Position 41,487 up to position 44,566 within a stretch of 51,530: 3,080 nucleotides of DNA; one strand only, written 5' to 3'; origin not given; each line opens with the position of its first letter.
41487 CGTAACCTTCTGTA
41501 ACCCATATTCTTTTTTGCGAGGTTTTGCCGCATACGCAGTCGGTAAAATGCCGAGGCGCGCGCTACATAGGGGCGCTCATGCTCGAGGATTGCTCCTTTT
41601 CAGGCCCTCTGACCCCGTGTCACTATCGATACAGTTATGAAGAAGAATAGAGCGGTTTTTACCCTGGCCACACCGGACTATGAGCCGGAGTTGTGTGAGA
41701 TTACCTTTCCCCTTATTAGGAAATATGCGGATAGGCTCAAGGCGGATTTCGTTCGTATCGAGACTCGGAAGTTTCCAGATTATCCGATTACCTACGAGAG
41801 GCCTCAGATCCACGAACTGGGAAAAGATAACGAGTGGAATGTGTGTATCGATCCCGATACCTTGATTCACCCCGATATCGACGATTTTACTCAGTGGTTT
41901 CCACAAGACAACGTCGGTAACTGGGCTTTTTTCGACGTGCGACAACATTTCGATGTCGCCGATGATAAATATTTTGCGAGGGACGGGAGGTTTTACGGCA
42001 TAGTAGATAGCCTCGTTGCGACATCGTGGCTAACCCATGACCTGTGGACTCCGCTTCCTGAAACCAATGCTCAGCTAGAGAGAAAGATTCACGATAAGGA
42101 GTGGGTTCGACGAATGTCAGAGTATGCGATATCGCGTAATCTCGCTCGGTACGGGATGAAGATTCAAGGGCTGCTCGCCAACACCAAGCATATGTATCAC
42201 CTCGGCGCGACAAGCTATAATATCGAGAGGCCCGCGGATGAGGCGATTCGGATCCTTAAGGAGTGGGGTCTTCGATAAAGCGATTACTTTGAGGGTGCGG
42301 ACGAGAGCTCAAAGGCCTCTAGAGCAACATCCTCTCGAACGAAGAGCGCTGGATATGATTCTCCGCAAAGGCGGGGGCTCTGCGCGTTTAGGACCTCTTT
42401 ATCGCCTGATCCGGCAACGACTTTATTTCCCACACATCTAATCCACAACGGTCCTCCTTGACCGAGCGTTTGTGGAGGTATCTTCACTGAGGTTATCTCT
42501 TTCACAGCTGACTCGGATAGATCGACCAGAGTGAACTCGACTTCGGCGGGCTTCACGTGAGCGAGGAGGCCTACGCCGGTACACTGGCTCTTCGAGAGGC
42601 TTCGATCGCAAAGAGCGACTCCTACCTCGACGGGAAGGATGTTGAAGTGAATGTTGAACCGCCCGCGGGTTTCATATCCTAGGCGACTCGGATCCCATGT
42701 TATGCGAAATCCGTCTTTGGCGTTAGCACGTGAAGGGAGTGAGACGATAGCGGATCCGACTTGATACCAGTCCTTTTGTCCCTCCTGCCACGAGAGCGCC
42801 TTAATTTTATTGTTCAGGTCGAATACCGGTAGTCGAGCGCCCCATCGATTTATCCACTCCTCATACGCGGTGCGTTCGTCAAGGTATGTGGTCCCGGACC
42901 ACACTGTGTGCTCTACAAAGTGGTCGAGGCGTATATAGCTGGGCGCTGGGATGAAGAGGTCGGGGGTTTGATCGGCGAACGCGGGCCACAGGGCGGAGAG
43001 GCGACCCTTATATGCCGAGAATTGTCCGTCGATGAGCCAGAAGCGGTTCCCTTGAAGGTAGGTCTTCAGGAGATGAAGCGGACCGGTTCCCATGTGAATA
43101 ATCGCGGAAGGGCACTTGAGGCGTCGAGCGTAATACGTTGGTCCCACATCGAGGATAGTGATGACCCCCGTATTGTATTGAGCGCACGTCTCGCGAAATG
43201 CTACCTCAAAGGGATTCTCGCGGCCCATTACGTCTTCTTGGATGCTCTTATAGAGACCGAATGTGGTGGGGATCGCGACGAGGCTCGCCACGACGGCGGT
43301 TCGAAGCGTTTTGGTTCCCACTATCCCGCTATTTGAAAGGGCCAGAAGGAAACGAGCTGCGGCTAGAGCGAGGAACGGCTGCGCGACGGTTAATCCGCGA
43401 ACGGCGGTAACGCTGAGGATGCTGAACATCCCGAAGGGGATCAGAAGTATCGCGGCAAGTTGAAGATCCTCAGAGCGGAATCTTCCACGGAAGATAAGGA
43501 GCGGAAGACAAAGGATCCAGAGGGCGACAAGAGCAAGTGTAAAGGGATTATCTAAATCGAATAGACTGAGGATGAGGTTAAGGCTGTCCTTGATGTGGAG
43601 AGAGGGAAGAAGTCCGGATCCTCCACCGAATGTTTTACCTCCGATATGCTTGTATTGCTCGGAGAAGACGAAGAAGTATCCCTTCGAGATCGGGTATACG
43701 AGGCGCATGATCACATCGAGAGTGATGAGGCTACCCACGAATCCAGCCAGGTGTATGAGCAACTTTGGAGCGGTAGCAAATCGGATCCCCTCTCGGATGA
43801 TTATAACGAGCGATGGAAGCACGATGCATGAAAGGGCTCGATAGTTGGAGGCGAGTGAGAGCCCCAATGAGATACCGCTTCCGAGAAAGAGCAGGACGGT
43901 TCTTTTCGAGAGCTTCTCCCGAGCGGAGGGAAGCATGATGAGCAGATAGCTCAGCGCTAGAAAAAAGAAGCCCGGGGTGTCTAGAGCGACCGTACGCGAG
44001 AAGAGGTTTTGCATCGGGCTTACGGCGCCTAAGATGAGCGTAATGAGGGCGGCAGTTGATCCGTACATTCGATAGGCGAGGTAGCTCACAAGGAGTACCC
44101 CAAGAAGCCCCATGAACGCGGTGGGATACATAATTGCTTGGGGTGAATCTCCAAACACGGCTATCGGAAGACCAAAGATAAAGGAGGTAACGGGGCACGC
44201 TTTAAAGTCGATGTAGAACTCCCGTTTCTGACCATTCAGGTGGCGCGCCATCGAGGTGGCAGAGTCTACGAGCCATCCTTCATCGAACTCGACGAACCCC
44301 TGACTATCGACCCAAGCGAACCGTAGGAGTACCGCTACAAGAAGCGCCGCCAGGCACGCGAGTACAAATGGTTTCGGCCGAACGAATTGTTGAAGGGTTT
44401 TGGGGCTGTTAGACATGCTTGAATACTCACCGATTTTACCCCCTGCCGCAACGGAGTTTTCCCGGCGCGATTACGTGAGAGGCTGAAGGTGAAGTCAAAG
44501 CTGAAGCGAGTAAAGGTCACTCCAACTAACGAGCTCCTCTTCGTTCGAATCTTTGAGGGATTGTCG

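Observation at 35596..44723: A 9-kb glycosyltransferase and orphan-gene block between futalosine-pathway genes: candidate undescribed envelope glycosylation system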

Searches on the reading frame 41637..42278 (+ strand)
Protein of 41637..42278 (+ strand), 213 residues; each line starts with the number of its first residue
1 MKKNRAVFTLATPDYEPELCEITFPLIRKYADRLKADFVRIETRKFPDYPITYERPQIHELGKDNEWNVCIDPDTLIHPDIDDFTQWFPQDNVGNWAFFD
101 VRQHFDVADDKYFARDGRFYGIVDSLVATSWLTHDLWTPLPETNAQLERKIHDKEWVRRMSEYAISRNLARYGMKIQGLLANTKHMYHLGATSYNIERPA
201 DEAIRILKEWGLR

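Call 4: search_protein_families(library=pfam, proteins=[window:41637-42278:+], max_evalue=0.1)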
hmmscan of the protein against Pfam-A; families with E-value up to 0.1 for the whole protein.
window:41637-42278:+ (213 aa): 0 families

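Call 6: search_protein_families(library=ncbifam, proteins=[window:41637-42278:+], max_evalue=0.01)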
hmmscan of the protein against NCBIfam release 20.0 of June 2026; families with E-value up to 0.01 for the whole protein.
window:41637-42278:+ (213 aa): 0 families

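Call 21: search_solved_structures(query=window:41637-42278:+, max_evalue=10)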
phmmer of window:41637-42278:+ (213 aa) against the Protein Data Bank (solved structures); distinct sequences matched with E-value up to 10: 1.
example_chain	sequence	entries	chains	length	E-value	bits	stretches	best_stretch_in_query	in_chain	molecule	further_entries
9f4a_Le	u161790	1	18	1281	0.87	12.4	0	121-159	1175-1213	Long tail fiber proximal subunit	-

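Call 28: find_homologous_proteins(query=window:41637-42278:+, max_evalue=0.001)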
Query window:41637-42278:+ (213 aa): 35 proteins with E <= 0.001 among 95 candidates.
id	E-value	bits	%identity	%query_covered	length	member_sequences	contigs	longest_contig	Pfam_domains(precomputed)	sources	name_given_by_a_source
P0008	3.1e-138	477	94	100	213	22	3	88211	-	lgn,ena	-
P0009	2.7e-110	385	72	100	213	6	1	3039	-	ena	-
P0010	4.4e-100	352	67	100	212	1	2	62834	-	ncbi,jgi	jgi:hypothetical protein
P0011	3.3e-88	313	62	100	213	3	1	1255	-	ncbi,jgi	jgi:hypothetical protein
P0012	1.5e-87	311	62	100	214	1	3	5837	-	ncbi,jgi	jgi:hypothetical protein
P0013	2.0e-87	311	62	100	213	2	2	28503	-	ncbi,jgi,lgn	jgi:hypothetical protein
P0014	3.2e-87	310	61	100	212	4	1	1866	-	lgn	-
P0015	2.0e-86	307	60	100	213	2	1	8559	-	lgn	-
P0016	2.4e-85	304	62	97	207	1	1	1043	-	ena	-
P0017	9.3e-84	299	60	100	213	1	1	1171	-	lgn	-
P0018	1.1e-83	298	61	97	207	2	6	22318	-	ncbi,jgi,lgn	jgi:hypothetical protein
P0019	5.4e-83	296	61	100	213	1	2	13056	-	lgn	-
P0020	3.9e-81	290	60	100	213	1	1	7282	-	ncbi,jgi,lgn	jgi:hypothetical protein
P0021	5.7e-72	260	53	100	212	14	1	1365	-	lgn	-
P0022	6.9e-71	257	53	100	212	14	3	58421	-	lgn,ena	-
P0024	7.3e-70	253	52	100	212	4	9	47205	-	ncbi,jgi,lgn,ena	jgi:hypothetical protein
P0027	8.3e-49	184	44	99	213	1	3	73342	-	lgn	-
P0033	1.3e-35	141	40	84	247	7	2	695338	-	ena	-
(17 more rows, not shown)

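Call 29: find_encoding_contigs(protein=P0033, flank=10000, max_places=1)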
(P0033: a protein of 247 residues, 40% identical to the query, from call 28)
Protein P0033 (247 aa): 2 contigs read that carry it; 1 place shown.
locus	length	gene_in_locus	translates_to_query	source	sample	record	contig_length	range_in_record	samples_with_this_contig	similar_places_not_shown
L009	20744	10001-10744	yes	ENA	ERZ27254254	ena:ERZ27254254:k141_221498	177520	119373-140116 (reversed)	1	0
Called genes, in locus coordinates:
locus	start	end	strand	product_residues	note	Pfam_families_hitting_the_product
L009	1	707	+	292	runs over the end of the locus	PF00535:Glycos_transf_2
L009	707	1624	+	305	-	PF00535:Glycos_transf_2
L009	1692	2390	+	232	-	PF00535:Glycos_transf_2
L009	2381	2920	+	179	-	PF13578:Methyltransf_24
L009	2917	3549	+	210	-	PF13578:Methyltransf_24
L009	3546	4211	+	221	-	PF04765:TOD1_MUCI70 (weak)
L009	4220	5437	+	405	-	PF08241:Methyltransf_11, PF13649:Methyltransf_25, PF08242:Methyltransf_12 (weak), PF13489:Methyltransf_23, PF13847:Methyltransf_31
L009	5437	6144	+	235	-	-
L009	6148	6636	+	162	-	-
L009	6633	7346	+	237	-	-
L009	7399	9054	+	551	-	PF00535:Glycos_transf_2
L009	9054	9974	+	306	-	PF01073:3Beta_HSD, PF01370:Epimerase, PF02719:Polysacc_synt_2, PF04321:RmlD_sub_bind, PF16363:GDP_Man_Dehyd, PF13460:NAD_binding_10, PF07993:NAD_binding_4 (weak)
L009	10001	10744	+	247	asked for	-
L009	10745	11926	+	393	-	PF13578:Methyltransf_24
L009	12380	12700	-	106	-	-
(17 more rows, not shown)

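Call 30: find_encoding_contigs(protein=P0024, flank=10000, max_places=1)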
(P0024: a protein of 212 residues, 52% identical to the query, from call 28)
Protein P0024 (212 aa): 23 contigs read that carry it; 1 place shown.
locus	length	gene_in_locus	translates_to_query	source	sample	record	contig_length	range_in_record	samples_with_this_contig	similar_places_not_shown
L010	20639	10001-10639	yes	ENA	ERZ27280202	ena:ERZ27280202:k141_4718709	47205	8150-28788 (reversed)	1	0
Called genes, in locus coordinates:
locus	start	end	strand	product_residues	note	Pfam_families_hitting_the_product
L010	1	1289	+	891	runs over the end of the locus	-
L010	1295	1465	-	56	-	-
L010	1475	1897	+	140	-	PF01242:PTPS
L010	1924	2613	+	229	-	PF00106:adh_short, PF08659:KR, PF13561:adh_short_C2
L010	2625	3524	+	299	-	PF00351:Biopterin_H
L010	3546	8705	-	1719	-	-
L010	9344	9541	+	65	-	-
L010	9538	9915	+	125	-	-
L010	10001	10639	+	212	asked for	-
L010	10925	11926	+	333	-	PF00316:FBPase, PF18913:FBPase_C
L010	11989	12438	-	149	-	PF01035:DNA_binding_1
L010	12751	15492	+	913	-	-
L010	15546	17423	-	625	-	PF04932:Wzy_C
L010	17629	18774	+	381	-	PF08123:DOT1 (weak), PF13847:Methyltransf_31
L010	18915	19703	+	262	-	PF01430:HSP33 (weak)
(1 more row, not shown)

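Call 31: find_encoding_contigs(protein=P0027, flank=10000, max_places=1)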
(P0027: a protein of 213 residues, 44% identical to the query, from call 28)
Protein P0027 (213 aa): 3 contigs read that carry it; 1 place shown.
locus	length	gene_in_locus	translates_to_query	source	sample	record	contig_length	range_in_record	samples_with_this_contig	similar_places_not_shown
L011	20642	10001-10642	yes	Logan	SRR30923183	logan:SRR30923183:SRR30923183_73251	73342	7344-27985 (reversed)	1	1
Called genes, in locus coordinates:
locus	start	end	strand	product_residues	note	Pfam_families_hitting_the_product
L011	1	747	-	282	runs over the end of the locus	-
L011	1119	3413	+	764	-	PF00106:adh_short, PF08659:KR, PF13561:adh_short_C2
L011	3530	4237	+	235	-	PF20772:TACO1_YebC_N, PF01709:Transcrip_reg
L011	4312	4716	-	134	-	-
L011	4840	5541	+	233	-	PF00849:PseudoU_synth_2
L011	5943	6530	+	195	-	PF00908:dTDP_sugar_isom, PF14667:Polysacc_synt_C (weak)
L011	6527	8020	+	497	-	PF00535:Glycos_transf_2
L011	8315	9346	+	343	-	PF12146:Hydrolase_4, PF00561:Abhydrolase_1, PF12697:Abhydrolase_6 (weak)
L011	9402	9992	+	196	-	-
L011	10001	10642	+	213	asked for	-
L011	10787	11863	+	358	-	PF00535:Glycos_transf_2, PF10111:Glyco_tranf_2_2, PF13641:Glyco_tranf_2_3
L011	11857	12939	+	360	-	PF00535:Glycos_transf_2, PF10111:Glyco_tranf_2_2, PF13506:Glyco_transf_21 (weak), PF13641:Glyco_tranf_2_3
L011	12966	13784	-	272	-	-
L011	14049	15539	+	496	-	PF13489:Methyltransf_23 (faint), PF08241:Methyltransf_11, PF08242:Methyltransf_12 (weak), PF13649:Methyltransf_25 (weak), PF13847:Methyltransf_31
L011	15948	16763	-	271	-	PF01370:Epimerase, PF04321:RmlD_sub_bind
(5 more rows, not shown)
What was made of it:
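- Two of three distant DxD213 relatives whose neighbourhoods I read sit in glycan gene clusters (calls 29, 31).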

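Call 44: search_protein_families(library=phrogs, proteins=[window:41637-42278:+], max_evalue=0.01)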
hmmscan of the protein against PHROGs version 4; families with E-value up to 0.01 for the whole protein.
window:41637-42278:+ (213 aa): 0 families

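Call 47: search_solved_structures(query=A2, max_evalue=10)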
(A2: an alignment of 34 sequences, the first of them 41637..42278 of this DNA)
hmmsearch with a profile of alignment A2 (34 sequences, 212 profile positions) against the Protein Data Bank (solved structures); distinct sequences matched with E-value up to 10: 0.
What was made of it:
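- Closest known: PBCV-1 A64R and GT8/GT24-type retaining GT-A enzymes. Different: No sequence-level family membership: no Pfam, NCBIfam or PDB sequence hit (calls 4, 6, 21, 47).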

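Call 49: find_related_loci(query=A2, collection=metagenome_contigs, flank=10000)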
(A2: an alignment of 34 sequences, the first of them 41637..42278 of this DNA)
Query A2 (213 aa) in metagenome_contigs; peptide patterns used: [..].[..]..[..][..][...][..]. (x = any residue, [..] = any of these).
294 stretches matched a pattern; 250 encode a relative of the query (tblastn E <= 1e-3); the best 80 are kept; 80 distinct loci.
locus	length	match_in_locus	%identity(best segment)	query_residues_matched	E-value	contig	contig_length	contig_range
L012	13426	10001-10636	52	1-213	1e-73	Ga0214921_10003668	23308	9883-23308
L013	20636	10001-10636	48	1-213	5e-70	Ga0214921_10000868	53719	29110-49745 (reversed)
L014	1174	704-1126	58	1-141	2e-56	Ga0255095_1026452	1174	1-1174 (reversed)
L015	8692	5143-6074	45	3-212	5e-51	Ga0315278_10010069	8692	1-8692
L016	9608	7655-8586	45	3-212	5e-51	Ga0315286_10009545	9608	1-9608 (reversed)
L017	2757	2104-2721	44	6-211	8e-49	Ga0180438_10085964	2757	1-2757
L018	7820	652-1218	46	1-193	3e-48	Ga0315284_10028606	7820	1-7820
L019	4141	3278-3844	46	1-193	2e-48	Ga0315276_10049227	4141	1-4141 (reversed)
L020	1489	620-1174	46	5-191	1e-49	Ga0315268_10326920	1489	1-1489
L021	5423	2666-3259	44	1-205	6e-48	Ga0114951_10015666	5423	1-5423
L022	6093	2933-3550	41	6-210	4e-47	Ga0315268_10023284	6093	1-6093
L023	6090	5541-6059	47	5-182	3e-47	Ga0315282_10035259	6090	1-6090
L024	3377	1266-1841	44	2-195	9e-47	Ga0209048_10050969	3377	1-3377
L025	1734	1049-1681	41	1-211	8e-47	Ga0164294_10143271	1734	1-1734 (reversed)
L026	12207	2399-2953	43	5-193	7e-45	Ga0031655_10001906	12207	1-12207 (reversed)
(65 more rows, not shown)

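Call 57: predict_structure(alignment_id=A2)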
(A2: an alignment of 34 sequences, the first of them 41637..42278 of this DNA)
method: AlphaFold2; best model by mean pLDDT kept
length: 213 residues; sequences in the alignment: 34
mean_pLDDT: 93.5   pTM: 0.90
mean pLDDT of the five models: 93.5, 93.1, 92.9, 92.7, 92.2
residues with pLDDT >= 90: 184; 70-90: 26; 50-70: 2; < 50: 1
segments of 3 or more residues with pLDDT < 50: none
pLDDT, mean of each block of 10 residues (from residue 1): 84 84 96 97 95 96 97 95 94 96 95 97 96 98 96 89 98 96 90 81 96 92
secondary structure, 60 per line:
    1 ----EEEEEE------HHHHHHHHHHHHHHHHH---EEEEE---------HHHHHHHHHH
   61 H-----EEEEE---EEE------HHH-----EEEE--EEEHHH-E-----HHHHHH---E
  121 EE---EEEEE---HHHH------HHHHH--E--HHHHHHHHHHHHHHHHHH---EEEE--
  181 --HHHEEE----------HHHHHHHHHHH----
elements in order: E5-10 H17-33 E37-41 H51-61 E67-71 E75-77 E92-95 E98-100 H111-116 E120-122 E126-130 H134-137 H144-148 H154-171 E175-178 E186-188 H199-209
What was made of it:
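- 41637..42278 (+): 213-aa minimal GT-A glycosyltransferase with invariant D72xD74 (island core). AF2 pLDDT 93.5, pTM 0.90 (call 57).
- On GT-A fold glycosyltransferases (for DxD213): pLDDT 93.5 (call 57).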

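Call 62: fold_search(model_id=the predicted structure, library=pdb)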
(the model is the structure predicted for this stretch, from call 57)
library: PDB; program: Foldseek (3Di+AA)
matches with E <= 10: 1221; with E <= 0.001: 23
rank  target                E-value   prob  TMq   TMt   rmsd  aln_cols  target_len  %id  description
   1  5y7f                  8.7e-05  1.00  0.49  0.41   9.4       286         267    9  Crystal structure of catalytic domain of UGGT (UDP-bound form) from Thermomyces dupontii (released 2017-09-27)
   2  1g9r                  9.2e-05  1.00  0.45  0.36  10.6       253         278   13  CRYSTAL STRUCTURE OF GALACTOSYLTRANSFERASE LGTC IN COMPLEX WITH MN AND UDP-2F-GALACTOSE (released 2001-02-14)
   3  4irq_B                1.5e-04  1.00  0.50  0.45   9.6       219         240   13  Crystal structure of catalytic domain of human beta1,4galactosyltransferase 7 in closed conformation in complex with m (released 2013-09-25)
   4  7zle                  1.6e-04  1.00  0.46  0.37   9.6       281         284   11  Catalytic domain of UDP-Glucose Glycoprotein Glucosyltransferase from Chaetomium thermophilum in complex with UDP (released 2022-06-22)
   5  8zwp_B                1.8e-04  1.00  0.44  0.37   9.2       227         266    9  Structure-Based Mechanism and Specificity of Human Galactosyltransferase B3GalT5 (released 2025-04-09)
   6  8zwp_A                2.2e-04  1.00  0.45  0.37   9.2       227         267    9  Structure-Based Mechanism and Specificity of Human Galactosyltransferase B3GalT5 (released 2025-04-09)
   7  2p6w                  3.4e-04  1.00  0.54  0.55   6.6       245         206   11  Crystal structure of a glycosyltransferase involved in the glycosylation of the major capsid of PBCV-1 (released 2007-08-21)
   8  6trt_A                3.4e-04  1.00  0.42  0.10   9.5       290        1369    8  Chaetomium thermophilum UDP-Glucose Glucosyl Transferase (UGGT) double cysteine mutant S180C/T742C. (released 2020-01-08)
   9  2p73                  3.6e-04  1.00  0.53  0.54   6.8       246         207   10  crystal structure of a glycosyltransferase involved in the glycosylation of the major capsid of PBCV-1 (released 2007-08-21)
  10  1ss9                  3.8e-04  1.00  0.43  0.35   7.8       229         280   15  Crystal Structural Analysis of Active Site Mutant Q189E of LgtC (released 2004-09-21)
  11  7zll                  3.8e-04  1.00  0.48  0.39   9.4       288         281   10  Catalytic domain of UDP-Glucose Glycoprotein Glucosyltransferase from Chaetomium thermophilum in complex with the 5-[(mo (released 2023-04-26)
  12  4irq_D                3.8e-04  1.00  0.43  0.39  10.3       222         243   13  Crystal structure of catalytic domain of human beta1,4galactosyltransferase 7 in closed conformation in complex with m (released 2013-09-25)
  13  2p72_B                4.0e-04  1.00  0.41  0.43   6.8       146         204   14  crystal structure of a glycosyltransferase involved in the glycosylation of the major capsid of PBCV-1 (released 2007-08-21)
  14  5mu1_A                4.0e-04  1.00  0.44  0.10   8.9       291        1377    8  UDP-Glucose Glycoprotein Glucosyltransferase from Chaetomium thermophilum soaked with K2PtI6 (released 2017-07-26)
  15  5mzo_A                4.5e-04  1.00  0.45  0.10   9.4       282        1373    9  UDP-Glucose Glycoprotein Glucosyltransferase from Chaetomium thermophilum (open conformation) (released 2017-07-26)
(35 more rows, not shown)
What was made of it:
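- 41637..42278 (+): Foldseek matches the UGGT catalytic domain, LgtC, B4GalT7, PBCV-1 A64R and glycogenin at E 1e-4 to 1e-3 (call 62).
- On GT-A fold glycosyltransferases (for DxD213): Foldseek probability 1.00 to UGGT, LgtC, B4GalT7 and A64R (call 62).
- Closest known: PBCV-1 A64R and GT8/GT24-type retaining GT-A enzymes. Same: DxD213 has the same single-domain GT-A fold and a DxD metal site (call 62; TM-score 0.54 to 2p6w).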

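Call 85: search_protein_families(library=padloc, proteins=[window:41637-42278:+], max_evalue=0.01)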
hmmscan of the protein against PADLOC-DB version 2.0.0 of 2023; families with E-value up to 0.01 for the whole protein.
window:41637-42278:+ (213 aa): 0 families

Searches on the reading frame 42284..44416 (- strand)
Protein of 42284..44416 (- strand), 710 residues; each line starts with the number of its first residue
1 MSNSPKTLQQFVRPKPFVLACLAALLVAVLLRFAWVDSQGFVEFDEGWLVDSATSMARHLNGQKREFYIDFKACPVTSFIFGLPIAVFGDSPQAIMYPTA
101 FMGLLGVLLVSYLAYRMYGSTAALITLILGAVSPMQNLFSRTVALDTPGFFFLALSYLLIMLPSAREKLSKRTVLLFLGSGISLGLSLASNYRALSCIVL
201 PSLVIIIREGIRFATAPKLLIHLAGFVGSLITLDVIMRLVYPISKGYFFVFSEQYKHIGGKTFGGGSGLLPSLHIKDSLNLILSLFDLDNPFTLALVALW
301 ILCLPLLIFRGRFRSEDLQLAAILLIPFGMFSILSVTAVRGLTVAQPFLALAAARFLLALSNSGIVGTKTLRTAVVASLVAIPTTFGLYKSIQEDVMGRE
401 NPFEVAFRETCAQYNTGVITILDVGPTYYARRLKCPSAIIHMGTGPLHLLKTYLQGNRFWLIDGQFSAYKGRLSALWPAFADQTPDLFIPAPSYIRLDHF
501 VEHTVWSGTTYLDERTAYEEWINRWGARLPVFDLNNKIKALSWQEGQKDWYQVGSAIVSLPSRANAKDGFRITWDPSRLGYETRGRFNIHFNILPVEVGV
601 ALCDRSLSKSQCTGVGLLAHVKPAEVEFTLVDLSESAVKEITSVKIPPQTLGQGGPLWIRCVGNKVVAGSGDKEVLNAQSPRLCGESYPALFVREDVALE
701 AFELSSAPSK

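Call 4: search_protein_families(library=pfam, proteins=[window:42284-44416:-], max_evalue=0.1)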
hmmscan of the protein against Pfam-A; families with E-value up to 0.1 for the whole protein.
window:42284-44416:- (710 aa): 2 families
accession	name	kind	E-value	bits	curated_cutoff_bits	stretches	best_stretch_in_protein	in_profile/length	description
PF13231.12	PMT_2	-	1.8e-10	41.7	26.1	1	74-231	3-153/160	Dolichyl-phosphate-mannose-protein mannosyltransferase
PF02366.24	PMT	-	0.009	16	22.7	1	99-200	89-193/245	Dolichyl-phosphate-mannose-protein mannosyltransferase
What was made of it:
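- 42284..44416 (-): 710-aa GT-C (PMT_2) with a C-terminal soluble domain of about 340 aa. Variable accessory part of the island. PF13231 E 1.8e-10 (call 4).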

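Call 6: search_protein_families(library=ncbifam, proteins=[window:42284-44416:-], max_evalue=0.01)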
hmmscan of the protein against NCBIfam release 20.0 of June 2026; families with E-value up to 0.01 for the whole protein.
window:42284-44416:- (710 aa): 0 families

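Call 22: search_solved_structures(query=window:42284-44416:-, max_evalue=1)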
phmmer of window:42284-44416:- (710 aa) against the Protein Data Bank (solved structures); distinct sequences matched with E-value up to 1: 0.
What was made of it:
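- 42284..44416 (-): No PDB sequence match (call 22).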

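Call 44: search_protein_families(library=phrogs, proteins=[window:42284-44416:-], max_evalue=0.01)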
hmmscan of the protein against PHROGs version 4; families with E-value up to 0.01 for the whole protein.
window:42284-44416:- (710 aa): 0 families

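Call 85: search_protein_families(library=padloc, proteins=[window:42284-44416:-], max_evalue=0.01)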
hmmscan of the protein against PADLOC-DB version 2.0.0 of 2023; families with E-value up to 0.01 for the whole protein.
window:42284-44416:- (710 aa): 0 families
